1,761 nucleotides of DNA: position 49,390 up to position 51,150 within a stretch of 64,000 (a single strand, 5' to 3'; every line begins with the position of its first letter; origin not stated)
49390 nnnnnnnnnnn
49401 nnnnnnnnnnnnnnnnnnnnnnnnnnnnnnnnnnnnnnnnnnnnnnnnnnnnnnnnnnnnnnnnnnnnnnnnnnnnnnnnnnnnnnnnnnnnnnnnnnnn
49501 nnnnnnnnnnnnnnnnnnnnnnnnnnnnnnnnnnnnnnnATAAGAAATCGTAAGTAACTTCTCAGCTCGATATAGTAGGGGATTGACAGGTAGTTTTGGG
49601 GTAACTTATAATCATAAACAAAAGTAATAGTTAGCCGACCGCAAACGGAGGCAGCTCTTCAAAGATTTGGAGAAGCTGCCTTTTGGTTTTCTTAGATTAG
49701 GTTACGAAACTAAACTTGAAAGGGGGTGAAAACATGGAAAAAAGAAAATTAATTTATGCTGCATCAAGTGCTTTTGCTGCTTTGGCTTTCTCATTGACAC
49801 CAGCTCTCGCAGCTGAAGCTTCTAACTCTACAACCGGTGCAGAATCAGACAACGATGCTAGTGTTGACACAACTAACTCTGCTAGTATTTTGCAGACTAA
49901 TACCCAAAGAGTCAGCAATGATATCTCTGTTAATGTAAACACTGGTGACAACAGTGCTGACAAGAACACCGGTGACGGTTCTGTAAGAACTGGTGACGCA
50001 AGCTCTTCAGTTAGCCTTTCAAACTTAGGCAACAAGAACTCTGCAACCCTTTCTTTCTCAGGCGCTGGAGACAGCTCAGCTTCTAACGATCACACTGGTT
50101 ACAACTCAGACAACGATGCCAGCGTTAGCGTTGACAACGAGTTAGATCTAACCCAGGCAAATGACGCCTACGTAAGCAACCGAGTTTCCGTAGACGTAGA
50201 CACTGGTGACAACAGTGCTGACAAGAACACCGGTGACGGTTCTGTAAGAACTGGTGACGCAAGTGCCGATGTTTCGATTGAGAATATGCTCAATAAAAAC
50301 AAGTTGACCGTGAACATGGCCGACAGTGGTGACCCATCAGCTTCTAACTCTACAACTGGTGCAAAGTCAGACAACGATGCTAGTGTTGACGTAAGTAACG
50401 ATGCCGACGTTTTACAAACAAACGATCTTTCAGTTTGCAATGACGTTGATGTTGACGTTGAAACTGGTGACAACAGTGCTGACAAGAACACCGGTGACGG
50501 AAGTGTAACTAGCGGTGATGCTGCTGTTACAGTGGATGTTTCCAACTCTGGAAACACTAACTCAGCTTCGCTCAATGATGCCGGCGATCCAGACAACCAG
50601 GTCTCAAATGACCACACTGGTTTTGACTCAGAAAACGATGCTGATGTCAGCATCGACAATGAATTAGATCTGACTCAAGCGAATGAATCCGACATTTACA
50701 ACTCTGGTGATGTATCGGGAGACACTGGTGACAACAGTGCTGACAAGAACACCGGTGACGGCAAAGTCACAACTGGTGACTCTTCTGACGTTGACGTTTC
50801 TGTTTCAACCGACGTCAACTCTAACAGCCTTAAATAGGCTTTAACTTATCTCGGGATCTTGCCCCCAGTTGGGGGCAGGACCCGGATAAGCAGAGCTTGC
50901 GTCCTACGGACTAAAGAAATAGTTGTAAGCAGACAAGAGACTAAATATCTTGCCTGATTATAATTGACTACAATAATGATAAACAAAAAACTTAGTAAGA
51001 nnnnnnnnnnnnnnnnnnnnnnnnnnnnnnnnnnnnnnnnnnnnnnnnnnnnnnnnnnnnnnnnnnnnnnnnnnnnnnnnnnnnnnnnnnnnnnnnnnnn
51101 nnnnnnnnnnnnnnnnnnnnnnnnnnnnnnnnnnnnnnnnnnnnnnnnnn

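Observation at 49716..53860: Three-gene array of secreted, wall/membrane-anchored proteins built from a shared Asn/Asp/Gly-rich repeat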

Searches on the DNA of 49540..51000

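Call 79: search_rna_families(source=window, start=49540, end=51000, threshold=evalue, max_evalue=1)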
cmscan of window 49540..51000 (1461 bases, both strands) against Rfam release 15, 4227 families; matches with E-value up to 1: 0.
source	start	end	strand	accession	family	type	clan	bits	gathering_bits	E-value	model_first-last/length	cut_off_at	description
